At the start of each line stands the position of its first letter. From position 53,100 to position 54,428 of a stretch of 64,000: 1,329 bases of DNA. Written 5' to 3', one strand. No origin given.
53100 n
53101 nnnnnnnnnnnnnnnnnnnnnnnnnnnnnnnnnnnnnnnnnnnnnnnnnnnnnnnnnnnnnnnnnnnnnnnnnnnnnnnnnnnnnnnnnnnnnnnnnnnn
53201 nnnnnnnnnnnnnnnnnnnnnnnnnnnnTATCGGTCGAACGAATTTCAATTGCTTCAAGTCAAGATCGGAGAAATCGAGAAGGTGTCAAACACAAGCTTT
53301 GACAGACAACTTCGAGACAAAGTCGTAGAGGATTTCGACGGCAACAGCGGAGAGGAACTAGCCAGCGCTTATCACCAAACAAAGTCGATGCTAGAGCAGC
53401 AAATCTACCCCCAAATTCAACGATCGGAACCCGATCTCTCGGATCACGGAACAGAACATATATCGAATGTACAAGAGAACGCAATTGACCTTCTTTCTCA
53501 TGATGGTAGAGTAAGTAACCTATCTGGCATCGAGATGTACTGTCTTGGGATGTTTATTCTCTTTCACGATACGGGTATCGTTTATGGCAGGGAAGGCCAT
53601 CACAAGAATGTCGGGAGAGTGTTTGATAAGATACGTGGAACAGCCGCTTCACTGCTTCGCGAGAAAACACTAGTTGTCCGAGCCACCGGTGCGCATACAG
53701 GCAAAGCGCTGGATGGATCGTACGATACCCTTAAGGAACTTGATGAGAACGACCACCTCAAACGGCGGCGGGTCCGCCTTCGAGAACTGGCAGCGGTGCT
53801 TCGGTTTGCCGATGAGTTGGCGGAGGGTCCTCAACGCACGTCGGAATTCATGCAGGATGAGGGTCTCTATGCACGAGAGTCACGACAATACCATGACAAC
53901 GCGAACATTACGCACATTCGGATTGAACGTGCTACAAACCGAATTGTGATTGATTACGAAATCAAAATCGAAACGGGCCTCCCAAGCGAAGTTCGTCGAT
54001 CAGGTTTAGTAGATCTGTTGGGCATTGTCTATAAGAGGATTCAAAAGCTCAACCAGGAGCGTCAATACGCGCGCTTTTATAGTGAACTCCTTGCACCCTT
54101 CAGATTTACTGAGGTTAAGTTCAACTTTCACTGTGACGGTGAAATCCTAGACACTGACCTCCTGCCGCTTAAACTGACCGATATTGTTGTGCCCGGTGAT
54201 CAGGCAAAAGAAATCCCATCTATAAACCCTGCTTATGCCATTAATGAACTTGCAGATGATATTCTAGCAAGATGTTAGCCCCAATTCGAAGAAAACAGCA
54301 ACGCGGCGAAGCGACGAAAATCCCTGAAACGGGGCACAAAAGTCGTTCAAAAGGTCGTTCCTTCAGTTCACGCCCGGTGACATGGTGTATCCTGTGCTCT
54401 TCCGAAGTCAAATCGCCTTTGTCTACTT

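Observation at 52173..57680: dcm - HD - P-loop ATPase - tandem Rossmann - vsr operon: candidate undescribed multi-subunit restriction-like defence system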

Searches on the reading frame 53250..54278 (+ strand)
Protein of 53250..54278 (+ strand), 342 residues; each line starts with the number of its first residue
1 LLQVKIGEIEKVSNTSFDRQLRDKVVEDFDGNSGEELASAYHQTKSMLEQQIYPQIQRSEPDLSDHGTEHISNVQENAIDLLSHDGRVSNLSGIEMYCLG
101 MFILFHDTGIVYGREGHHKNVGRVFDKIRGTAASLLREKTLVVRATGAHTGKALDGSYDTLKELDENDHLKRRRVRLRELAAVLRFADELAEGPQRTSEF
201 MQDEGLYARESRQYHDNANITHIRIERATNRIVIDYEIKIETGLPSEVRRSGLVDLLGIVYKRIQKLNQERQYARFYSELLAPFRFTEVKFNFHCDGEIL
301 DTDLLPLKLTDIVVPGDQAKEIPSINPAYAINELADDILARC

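Call 3: search_protein_families(library=pfam, proteins=[window:53250-54278:+], max_evalue=0.1)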
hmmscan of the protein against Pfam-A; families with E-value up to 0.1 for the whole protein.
window:53250-54278:+ (342 aa): 1 family
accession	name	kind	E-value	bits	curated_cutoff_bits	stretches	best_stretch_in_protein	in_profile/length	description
PF24391.1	HD-CE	-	1.2e-19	71.4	27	1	61-238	2-235/263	HD-CE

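Call 4: search_protein_families(library=padloc, proteins=[window:53250-54278:+], max_evalue=0.1)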
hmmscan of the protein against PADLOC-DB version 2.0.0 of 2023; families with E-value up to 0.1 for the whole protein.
window:53250-54278:+ (342 aa): 0 families

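Call 5: search_protein_families(library=ncbifam, proteins=[window:53250-54278:+], max_evalue=0.1)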
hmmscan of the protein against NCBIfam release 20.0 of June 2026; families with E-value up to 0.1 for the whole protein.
window:53250-54278:+ (342 aa): 0 families

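Call 41: find_homologous_proteins(query=window:53250-54278:+)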
Query window:53250-54278:+ (342 aa): 415 proteins with E <= 0.001 among 5340 candidates; the best 120 are listed.
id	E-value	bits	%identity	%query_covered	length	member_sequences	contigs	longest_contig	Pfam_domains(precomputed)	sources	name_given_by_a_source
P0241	1.0e-216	736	100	97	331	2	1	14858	PF24391.2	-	-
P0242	1.5e-185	634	86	97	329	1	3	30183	PF24391.2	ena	-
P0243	5.9e-155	534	74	98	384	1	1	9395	PF24391.2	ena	-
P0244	1.4e-149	516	79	87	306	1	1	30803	PF24391.2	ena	-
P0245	2.8e-148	512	70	98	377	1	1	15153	PF24391.2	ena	-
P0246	3.2e-147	508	70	97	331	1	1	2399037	PF24391.2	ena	-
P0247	1.7e-143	496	68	97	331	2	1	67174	PF24391.2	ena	-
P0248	2.8e-143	495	69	97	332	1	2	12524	PF24391.2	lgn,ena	-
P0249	3.3e-141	488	67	98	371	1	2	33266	PF24391.2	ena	-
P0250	3.5e-136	472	66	97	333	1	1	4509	PF24391.2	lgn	-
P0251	7.3e-136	471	65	97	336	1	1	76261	PF24391.2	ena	-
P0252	2.0e-135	469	66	97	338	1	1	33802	PF24391.2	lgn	-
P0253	2.6e-135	469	65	96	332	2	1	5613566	PF24391.2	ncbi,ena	-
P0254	4.4e-135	468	65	97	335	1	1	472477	PF24391.2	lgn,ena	-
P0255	6.1e-135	468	66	96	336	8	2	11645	PF24391.2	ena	-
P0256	6.5e-135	468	63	97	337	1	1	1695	PF24391.2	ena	-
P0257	6.5e-134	464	64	97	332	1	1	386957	PF24391.2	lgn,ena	-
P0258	3.5e-133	462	65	97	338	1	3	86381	PF24391.2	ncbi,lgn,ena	-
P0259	1.6e-132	460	65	96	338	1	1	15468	PF24391.2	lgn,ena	-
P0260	4.7e-132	458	64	95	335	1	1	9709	PF24391.2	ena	-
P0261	1.2e-131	457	64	98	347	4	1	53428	PF24391.2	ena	-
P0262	3.9e-131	455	65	95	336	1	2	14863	PF24391.2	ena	-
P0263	5.0e-131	455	61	97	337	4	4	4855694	PF24391.2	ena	-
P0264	5.3e-131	455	64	98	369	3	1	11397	PF24391.2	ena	-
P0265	5.8e-131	455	63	96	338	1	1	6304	PF24391.2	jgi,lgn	-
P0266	9.0e-131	454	64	97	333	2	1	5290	PF24391.2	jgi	-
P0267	1.5e-130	453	64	96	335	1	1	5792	PF24391.2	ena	-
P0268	1.5e-130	453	63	97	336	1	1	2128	PF24391.2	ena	-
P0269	4.8e-130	452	64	96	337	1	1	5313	PF24391.2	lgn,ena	-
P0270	8.3e-130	451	63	96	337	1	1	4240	PF24391.2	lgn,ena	-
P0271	9.5e-130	451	62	97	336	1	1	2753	PF24391.2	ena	-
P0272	1.1e-129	451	63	97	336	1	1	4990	PF24391.2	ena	-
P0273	1.2e-129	450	62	97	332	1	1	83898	PF24391.2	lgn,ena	-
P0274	4.9e-129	448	63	96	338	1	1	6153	PF24391.2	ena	-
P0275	5.9e-129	448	64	95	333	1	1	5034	PF24391.2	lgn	-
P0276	7.8e-129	448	63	97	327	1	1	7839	PF24391.2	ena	-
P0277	8.5e-129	448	64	96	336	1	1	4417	PF24391.2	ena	-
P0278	2.5e-128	446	63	97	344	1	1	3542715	PF24391.2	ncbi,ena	-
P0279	2.6e-128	446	62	96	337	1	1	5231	PF24391.2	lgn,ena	-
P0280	4.0e-128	445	63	97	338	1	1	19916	PF24391.2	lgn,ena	-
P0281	4.1e-128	445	64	97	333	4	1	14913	PF24391.2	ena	-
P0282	6.1e-128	445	60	97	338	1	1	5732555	PF24391.2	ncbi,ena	-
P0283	2.4e-127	443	61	97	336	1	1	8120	PF24391.2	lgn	-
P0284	3.2e-127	442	63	97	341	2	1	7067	PF24391.2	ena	-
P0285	3.5e-127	442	62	97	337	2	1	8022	PF24391.2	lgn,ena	-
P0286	5.4e-127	442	63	97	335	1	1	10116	PF24391.2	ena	-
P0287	2.1e-126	440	63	93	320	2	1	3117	PF24391.2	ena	-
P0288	4.2e-126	439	60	97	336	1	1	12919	PF24391.2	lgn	-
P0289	1.0e-125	437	62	95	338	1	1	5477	PF24391.2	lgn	-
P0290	1.2e-125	437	61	97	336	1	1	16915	PF24391.2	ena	-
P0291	1.7e-125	437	62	96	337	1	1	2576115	PF24391.2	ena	-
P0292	2.1e-125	436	60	97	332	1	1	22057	PF24391.2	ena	-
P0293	4.3e-125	435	62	96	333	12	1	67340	PF24391.2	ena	-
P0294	1.3e-124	434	60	97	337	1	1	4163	PF24391.2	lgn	-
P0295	2.4e-124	433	60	97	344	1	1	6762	PF24391.2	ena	-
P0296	2.0e-123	430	60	97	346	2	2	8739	PF24391.2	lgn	-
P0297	6.8e-123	428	60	96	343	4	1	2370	PF24391.2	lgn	-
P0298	8.2e-123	428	61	97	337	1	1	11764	PF24391.2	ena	-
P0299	1.2e-122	427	60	96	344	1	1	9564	PF24391.2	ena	-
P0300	1.3e-122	427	61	96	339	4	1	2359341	PF24391.2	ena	-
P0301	1.6e-122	427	60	97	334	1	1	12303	PF24391.2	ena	-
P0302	2.9e-122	426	60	97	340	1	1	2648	PF24391.2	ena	-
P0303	5.1e-122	425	60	97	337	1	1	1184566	PF24391.2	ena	-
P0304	5.2e-122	425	60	97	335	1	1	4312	PF24391.2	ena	-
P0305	1.0e-121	424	60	96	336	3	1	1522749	PF24391.2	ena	-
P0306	2.1e-121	423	60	97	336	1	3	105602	PF24391.2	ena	-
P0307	9.3e-120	418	59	97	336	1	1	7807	PF24391.2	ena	-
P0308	9.2e-119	415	60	97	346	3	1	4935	PF24391.2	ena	-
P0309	2.9e-118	413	59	97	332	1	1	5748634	PF24391.2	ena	-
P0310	3.3e-118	413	60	96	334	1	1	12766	PF24391.2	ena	-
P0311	1.2e-117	411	57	98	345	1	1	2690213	PF24391.2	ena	-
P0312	4.6e-117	409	62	89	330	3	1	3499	PF24391.2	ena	-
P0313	2.1e-116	407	59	96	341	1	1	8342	PF24391.2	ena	-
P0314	8.0e-116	405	58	96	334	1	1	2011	PF24391.2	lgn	-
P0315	1.3e-115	404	58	96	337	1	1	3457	PF24391.2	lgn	-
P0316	1.3e-114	401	59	96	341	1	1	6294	PF24391.2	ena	-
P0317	1.8e-114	401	58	97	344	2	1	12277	PF24391.2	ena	-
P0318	3.3e-114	400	57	97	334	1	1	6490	PF24391.2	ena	-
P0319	1.1e-113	398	68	80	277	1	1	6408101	PF24391.2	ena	-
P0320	5.1e-113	396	54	100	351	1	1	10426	PF24391.2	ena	-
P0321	5.3e-113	396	57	96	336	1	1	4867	PF24391.2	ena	-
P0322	2.2e-112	394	63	86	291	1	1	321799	PF24391.2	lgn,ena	-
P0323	3.4e-112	393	57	98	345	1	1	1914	PF24391.2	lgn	-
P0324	3.6e-112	393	56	95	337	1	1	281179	PF24391.2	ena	-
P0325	5.1e-112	392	55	97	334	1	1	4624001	PF24391.2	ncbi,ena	-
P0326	2.6e-110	387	52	97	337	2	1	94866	PF24391.2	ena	-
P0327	4.3e-110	386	56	97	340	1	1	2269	PF24391.2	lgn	-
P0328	6.2e-110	386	58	96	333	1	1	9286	PF24391.2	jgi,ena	-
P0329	8.6e-110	385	56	97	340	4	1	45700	PF24391.2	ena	-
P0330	8.8e-110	385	55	95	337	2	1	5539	PF24391.2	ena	-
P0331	9.0e-110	385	55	94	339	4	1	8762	PF24391.2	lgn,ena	-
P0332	1.2e-109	385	61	89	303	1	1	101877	PF24391.2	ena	-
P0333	1.8e-108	381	57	98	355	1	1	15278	PF24391.2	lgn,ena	-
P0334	4.1e-108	380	56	94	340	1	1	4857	PF24391.2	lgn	-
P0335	1.2e-107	378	54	99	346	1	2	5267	PF24391.2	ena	-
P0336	2.3e-107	377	54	95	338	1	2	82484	PF24391.2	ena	-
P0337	6.1e-107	376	61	84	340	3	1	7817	PF24391.2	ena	-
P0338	9.8e-107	375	53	96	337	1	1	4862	PF24391.2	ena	-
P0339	3.7e-106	373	55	96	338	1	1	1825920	PF24391.2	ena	-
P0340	7.6e-106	372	52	96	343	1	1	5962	PF24391.2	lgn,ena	-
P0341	2.5e-105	370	54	96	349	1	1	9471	PF24391.2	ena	-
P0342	4.9e-105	370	54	96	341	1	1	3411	PF24391.2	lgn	-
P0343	3.4e-103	363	55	89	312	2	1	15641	PF24391.2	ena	-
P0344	4.3e-103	363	52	96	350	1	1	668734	PF24391.2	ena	-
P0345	5.7e-103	363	52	96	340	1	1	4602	PF24391.2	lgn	-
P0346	6.8e-103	362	52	97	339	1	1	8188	PF24391.2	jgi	jgi:hypothetical protein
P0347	1.5e-102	361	50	96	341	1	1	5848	PF24391.2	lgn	-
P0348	5.4e-102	360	53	98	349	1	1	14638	PF24391.2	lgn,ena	-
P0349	1.1e-101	359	51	94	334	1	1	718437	PF24391.2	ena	-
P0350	1.9e-101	358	52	97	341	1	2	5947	PF24391.2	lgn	-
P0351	2.9e-101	357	52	96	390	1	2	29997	PF24391.2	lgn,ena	-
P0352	4.1e-101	357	52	97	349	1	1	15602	PF24391.2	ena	-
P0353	8.9e-98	346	54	89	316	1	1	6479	PF24391.2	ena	-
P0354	2.4e-97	344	54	96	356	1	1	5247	PF24391.2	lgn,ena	-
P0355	2.7e-97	344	49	95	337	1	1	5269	PF24391.2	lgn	-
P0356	4.5e-97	343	52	95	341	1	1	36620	PF24391.2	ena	-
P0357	1.3e-96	342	49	95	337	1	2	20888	PF24391.2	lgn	-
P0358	1.5e-96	342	50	95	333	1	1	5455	PF24391.2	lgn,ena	-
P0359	1.7e-96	342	65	72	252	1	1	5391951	PF24391.2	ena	-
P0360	6.3e-96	340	48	96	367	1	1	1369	PF24391.2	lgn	-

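Call 46: search_solved_structures(query=A3, max_evalue=1)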
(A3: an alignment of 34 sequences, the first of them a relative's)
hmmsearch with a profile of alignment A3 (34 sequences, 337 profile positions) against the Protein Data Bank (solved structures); distinct sequences matched with E-value up to 1: 0.

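Call 53: find_encoding_contigs(protein=P0242, flank=8000, max_places=3)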
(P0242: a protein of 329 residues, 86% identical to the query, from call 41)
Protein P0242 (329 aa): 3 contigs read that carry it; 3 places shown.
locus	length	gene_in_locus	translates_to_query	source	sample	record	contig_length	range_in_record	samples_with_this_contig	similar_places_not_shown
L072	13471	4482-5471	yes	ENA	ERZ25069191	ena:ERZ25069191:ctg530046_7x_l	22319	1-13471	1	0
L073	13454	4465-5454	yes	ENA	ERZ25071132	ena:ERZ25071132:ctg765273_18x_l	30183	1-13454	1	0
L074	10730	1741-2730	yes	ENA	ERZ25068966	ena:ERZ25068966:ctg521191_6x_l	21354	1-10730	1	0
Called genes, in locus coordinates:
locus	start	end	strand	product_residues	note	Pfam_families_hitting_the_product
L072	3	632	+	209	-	?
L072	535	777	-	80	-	-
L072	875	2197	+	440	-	PF05598:DUF772, PF01609:DDE_Tnp_1, PF13751:DDE_Tnp_1_6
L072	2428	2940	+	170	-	-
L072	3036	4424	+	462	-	PF00145:DNA_methylase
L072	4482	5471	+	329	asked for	PF24391:HD-CE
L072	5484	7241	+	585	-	PF24389:ORC-CDC6-like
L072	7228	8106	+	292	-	-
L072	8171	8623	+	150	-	PF03852:Vsr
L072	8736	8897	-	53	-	-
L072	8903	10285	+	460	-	PF01420:Methylase_S (faint)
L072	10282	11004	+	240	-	-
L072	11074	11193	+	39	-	-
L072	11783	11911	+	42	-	-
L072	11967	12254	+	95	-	-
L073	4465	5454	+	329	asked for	PF24391:HD-CE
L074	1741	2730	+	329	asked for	PF24391:HD-CE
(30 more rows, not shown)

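Call 55: predict_structure(alignment_id=A3)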
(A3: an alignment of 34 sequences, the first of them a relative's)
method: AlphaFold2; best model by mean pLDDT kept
length: 331 residues; sequences in the alignment: 34
mean_pLDDT: 91.1   pTM: 0.91
mean pLDDT of the five models: 91.1, 91.1, 90.6, 89.3, 88.6
residues with pLDDT >= 90: 234; 70-90: 89; 50-70: 6; < 50: 2
segments of 3 or more residues with pLDDT < 50: none
pLDDT, mean of each block of 10 residues (from residue 1): 79 92 94 97 81 79 96 92 98 94 87 97 96 88 87 95 97 95 84 85 90 93 95 90 95 93 94 95 92 90 80 93 95 87
secondary structure, 60 per line:
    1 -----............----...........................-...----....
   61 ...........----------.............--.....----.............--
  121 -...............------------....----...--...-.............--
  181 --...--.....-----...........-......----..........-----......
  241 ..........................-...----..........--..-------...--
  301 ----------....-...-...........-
elements in order: H6-17 H22-48 H57-71 H82-94 H97-101 H106-118 H122-136 H149-152 E157-159 E162-164 H166-178 H188-192 H198-208 E210-215 E220-229 H235-266 E275-284 E296-298 H311-314 H320-330

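Call 63: fold_search(model_id=the predicted structure, library=pdb)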
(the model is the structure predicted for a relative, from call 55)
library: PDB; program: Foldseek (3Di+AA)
matches with E <= 10: 355; with E <= 0.001: 0
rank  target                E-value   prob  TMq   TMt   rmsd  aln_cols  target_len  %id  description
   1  8jgw_A                1.4e-03  1.00  0.25  0.18  12.7       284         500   11  Crystal structure of Klebsiella pneumoniae exopolyphosphatase (released 2024-05-15)
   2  3rf0_B                2.7e-03  0.99  0.23  0.34  12.4       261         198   14  Crystal Structure of Exopolyphosphatase from Yersinia pestis (released 2011-04-27)
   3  6pbz_A                3.6e-03  1.00  0.35  0.26   6.6       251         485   14  Crystal structure of Escherichia coli GppA (released 2019-11-20)
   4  1u6z_A                3.6e-03  0.99  0.25  0.19  14.2       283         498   11  Structure of an E. coli Exopolyphosphatase: Insight into the processive hydrolysis of polyphosphate and its regulation (released 2005-12-06)
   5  6pbz_C                4.2e-03  1.00  0.37  0.28   6.5       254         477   12  Crystal structure of Escherichia coli GppA (released 2019-11-20)
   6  1u6z_B                5.3e-03  0.98  0.26  0.19  14.0       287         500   11  Structure of an E. coli Exopolyphosphatase: Insight into the processive hydrolysis of polyphosphate and its regulation (released 2005-12-06)
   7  2flo_A                5.6e-03  0.99  0.25  0.19  12.2       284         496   11  Crystal structure of exopolyphosphatase (PPX) from E. coli O157:H7 (released 2006-06-06)
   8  2flo_B                5.8e-03  0.98  0.25  0.18  12.3       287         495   12  Crystal structure of exopolyphosphatase (PPX) from E. coli O157:H7 (released 2006-06-06)
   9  8jgx_B                5.8e-03  0.98  0.24  0.18  11.7       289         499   12  Crystal structure of Acinetobacter baumannii exopolyphosphatase (released 2024-05-15)
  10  6pbz_D                6.7e-03  1.00  0.35  0.27   7.1       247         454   13  Crystal structure of Escherichia coli GppA (released 2019-11-20)
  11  3v94_A                7.8e-03  0.99  0.35  0.35  11.0       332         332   15  TcrPDEC1 catalytic domain in complex with inhibitor wyq16 (released 2012-02-22)
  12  8jgx_A                8.1e-03  1.00  0.30  0.22   8.2       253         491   12  Crystal structure of Acinetobacter baumannii exopolyphosphatase (released 2024-05-15)
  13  3rf0_A                8.5e-03  0.97  0.23  0.33  14.4       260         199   12  Crystal Structure of Exopolyphosphatase from Yersinia pestis (released 2011-04-27)
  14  3v94_H                9.8e-03  0.99  0.35  0.35  10.5       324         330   15  TcrPDEC1 catalytic domain in complex with inhibitor wyq16 (released 2012-02-22)
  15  3v93_H                9.8e-03  0.99  0.35  0.35  10.5       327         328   14  unliganded structure of TcrPDEC1 catalytic domain (released 2012-02-22)
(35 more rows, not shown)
